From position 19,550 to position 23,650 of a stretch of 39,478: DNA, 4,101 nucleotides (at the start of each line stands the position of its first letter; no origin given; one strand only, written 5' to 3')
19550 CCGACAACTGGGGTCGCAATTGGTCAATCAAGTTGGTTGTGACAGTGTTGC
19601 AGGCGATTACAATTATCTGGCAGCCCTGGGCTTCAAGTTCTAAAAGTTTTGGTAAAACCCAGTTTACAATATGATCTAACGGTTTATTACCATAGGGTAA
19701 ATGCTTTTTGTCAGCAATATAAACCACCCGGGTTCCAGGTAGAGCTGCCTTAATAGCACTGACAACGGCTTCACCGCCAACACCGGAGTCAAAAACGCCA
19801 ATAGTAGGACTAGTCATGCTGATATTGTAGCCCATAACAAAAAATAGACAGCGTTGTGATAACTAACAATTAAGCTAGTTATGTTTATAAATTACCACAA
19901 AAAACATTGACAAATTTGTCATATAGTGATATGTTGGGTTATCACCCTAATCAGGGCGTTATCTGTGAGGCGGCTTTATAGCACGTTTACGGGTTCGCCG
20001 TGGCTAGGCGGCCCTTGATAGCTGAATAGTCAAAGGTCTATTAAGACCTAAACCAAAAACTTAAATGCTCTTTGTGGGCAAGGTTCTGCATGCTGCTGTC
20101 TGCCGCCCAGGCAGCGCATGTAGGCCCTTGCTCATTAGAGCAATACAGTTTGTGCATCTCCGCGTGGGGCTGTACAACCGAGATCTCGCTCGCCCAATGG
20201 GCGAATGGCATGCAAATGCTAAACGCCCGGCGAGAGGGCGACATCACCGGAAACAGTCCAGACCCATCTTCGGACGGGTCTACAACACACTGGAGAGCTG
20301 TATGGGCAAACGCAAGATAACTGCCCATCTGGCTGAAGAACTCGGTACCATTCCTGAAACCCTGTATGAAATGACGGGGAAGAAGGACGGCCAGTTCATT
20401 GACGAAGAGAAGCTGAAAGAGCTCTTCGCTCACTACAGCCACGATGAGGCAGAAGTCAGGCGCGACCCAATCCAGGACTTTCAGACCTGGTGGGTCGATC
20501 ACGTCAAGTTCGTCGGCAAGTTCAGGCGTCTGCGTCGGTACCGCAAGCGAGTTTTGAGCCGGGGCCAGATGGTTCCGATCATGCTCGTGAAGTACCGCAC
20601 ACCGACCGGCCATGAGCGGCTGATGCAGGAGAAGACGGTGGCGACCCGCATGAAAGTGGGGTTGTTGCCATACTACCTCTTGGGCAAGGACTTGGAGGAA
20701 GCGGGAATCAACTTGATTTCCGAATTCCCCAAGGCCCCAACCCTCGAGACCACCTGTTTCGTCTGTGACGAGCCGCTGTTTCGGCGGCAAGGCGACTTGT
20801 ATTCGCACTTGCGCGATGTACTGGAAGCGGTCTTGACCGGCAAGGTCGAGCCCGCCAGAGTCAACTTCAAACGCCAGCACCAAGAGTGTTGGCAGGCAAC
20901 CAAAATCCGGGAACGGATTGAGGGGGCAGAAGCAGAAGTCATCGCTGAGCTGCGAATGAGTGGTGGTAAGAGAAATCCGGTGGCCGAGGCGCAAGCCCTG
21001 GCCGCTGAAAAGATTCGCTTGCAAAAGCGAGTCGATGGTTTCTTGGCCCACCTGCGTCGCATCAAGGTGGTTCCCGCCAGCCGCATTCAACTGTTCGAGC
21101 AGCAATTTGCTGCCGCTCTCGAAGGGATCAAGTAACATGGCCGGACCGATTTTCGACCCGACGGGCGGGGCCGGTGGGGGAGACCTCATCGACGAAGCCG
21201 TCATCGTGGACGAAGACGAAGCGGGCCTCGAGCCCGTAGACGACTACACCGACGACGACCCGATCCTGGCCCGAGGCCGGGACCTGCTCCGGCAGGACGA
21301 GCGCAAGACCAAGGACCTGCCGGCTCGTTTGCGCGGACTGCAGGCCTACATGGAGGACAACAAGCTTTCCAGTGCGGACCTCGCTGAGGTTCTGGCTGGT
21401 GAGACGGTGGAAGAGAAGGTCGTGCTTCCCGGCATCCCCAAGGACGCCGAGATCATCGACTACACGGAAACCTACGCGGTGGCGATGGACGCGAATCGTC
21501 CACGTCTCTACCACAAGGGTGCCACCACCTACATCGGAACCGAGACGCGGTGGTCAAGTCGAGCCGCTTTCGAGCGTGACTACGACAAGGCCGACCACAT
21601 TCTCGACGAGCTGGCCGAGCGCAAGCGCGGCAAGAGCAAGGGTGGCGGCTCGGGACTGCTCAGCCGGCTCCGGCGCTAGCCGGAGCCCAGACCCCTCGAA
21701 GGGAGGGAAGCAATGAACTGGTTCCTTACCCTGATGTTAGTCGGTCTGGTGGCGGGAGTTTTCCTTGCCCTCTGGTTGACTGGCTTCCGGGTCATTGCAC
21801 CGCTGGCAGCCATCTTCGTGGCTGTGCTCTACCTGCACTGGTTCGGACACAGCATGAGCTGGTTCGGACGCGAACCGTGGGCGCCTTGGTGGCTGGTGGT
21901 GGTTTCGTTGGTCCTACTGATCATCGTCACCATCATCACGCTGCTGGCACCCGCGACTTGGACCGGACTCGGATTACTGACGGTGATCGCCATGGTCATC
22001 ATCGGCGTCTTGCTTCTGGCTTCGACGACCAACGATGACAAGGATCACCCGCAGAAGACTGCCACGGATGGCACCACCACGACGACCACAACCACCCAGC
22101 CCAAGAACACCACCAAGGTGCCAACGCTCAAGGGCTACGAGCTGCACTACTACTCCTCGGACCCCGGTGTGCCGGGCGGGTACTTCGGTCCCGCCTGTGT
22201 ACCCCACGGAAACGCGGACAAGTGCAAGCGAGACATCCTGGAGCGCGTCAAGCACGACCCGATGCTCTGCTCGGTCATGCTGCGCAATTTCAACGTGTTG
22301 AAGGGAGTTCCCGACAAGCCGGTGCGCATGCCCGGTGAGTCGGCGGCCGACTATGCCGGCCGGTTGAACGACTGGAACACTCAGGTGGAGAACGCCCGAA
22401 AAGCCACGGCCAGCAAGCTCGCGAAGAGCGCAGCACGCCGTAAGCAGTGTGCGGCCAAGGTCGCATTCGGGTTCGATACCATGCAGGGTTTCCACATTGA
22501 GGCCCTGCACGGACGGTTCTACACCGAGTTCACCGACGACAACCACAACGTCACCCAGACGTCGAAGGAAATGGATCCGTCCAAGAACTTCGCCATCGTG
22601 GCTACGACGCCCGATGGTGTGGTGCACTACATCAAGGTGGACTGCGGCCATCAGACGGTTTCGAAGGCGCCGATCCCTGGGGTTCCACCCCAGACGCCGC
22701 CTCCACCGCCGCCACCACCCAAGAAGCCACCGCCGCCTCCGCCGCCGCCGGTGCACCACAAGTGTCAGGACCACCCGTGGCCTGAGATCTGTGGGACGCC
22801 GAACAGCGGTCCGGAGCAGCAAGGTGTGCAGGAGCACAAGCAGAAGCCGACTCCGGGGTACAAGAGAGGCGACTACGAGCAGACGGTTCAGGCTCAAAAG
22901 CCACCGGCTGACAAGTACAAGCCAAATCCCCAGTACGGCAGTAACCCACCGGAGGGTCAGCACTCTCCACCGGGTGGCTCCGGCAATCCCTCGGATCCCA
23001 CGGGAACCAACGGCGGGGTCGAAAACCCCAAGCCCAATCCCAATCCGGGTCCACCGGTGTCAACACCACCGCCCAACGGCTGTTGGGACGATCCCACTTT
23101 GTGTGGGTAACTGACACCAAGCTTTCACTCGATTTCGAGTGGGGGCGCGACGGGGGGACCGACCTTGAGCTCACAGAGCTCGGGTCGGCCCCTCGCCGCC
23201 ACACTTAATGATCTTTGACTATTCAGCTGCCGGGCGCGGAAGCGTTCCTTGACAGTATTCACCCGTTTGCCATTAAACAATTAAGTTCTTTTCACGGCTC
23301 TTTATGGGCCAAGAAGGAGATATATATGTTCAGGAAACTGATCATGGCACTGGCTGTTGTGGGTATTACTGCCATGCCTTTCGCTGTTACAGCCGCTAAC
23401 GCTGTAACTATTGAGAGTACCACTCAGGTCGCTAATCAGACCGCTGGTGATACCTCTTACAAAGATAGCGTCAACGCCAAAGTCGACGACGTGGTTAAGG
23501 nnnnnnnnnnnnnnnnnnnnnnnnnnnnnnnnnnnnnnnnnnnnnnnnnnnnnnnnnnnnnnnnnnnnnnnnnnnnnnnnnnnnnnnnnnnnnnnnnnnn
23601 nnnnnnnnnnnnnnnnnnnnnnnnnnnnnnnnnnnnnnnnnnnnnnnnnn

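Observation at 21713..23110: Island ORF-C: 4-TM anchor + Thr8 linker + Cys-containing ectodomain + P8-KK-P8 + P/G/N-rich tail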

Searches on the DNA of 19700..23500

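Call 112: search_rna_families(source=window, start=19700, end=23500, threshold=evalue, max_evalue=1)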
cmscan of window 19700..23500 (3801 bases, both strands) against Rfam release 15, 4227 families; matches with E-value up to 1: 3.
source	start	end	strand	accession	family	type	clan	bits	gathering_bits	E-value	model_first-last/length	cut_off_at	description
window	21892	21937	+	RF01059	mir-598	Gene; miRNA;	-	22.3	69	0.27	7-71/80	no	mir-598 microRNA precursor family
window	20788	20946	+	RF03090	lysM-Actino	Cis-reg;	-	17.6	153.8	0.33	1-215/215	no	lysM-Actino RNA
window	21666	21687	+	RF02353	BjrC68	Gene; sRNA;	-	16.9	39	0.61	50-71/82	no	Bradyrhizobiaceae sRNA BjrC68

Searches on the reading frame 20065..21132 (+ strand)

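Call 4: search_protein_families(library=pfam, proteins=[window:20065-21132:+], max_evalue=1)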
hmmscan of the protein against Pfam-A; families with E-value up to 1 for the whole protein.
window:20065-21132:+ (356 aa): 1 family
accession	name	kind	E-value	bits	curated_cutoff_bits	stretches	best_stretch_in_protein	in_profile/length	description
PF21097.3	SR_plectin_7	-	0.17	12.7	27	1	279-335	13-68/116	Spectrin repeat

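Call 5: search_protein_families(library=phrogs, proteins=[window:20065-21132:+], max_evalue=1)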
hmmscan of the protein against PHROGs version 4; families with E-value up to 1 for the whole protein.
window:20065-21132:+ (356 aa): 0 families

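Call 34: search_protein_families(library=ncbifam, proteins=[window:20065-21132:+], max_evalue=0.1)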
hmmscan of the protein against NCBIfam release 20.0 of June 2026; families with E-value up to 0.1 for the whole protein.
window:20065-21132:+ (356 aa): 0 families

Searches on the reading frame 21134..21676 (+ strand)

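Call 4: search_protein_families(library=pfam, proteins=[window:21134-21676:+], max_evalue=1)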
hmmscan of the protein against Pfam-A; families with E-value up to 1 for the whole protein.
window:21134-21676:+ (181 aa): 0 families

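Call 5: search_protein_families(library=phrogs, proteins=[window:21134-21676:+], max_evalue=1)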
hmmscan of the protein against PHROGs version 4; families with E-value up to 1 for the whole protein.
window:21134-21676:+ (181 aa): 0 families

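Call 34: search_protein_families(library=ncbifam, proteins=[window:21134-21676:+], max_evalue=0.1)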
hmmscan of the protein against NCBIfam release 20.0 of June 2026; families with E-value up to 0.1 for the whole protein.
window:21134-21676:+ (181 aa): 1 family
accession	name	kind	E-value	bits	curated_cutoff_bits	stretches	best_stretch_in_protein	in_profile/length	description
NF033714.1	blaBBI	exception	0.098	12.1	625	0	55-113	187-248/304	BBI family class A beta-lactamase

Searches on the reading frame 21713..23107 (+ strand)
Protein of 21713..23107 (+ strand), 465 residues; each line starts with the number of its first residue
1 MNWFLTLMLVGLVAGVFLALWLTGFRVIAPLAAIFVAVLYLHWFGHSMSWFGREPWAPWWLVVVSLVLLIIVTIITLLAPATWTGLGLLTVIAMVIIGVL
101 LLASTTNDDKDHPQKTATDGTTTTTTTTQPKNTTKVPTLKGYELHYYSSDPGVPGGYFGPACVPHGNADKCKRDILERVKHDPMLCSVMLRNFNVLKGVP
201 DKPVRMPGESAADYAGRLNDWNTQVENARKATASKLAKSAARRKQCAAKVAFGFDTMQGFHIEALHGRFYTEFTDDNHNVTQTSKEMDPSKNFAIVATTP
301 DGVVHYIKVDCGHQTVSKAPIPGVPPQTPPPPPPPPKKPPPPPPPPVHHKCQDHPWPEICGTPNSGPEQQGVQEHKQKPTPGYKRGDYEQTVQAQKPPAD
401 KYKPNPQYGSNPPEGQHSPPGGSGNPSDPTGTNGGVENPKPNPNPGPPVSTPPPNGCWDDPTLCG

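Call 4: search_protein_families(library=pfam, proteins=[window:21713-23107:+], max_evalue=1)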
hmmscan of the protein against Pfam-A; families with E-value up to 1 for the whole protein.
window:21713-23107:+ (465 aa): 3 families
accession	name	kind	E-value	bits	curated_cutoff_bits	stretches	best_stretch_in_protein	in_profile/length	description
PF13567.11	DUF4131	-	0.0045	17.1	31.6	1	55-113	1-60/165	Domain of unknown function (DUF4131)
PF09586.16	YfhO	-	0.081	11.7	28.5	1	3-132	343-476/835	Bacterial membrane protein YfhO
PF08592.16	Anthrone_oxy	-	0.78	10.4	27.3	1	21-78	5-56/106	Anthrone oxygenase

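Call 5: search_protein_families(library=phrogs, proteins=[window:21713-23107:+], max_evalue=1)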
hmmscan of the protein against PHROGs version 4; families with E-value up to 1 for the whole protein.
window:21713-23107:+ (465 aa): 3 families
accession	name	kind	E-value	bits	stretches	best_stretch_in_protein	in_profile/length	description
phrog_1948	-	unknown function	0.0062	17.7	1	86-137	10-60/151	-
phrog_25640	-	unknown function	0.34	11.5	1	91-134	10-53/189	-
phrog_11874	-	unknown function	0.4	11.9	1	291-318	19-46/65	-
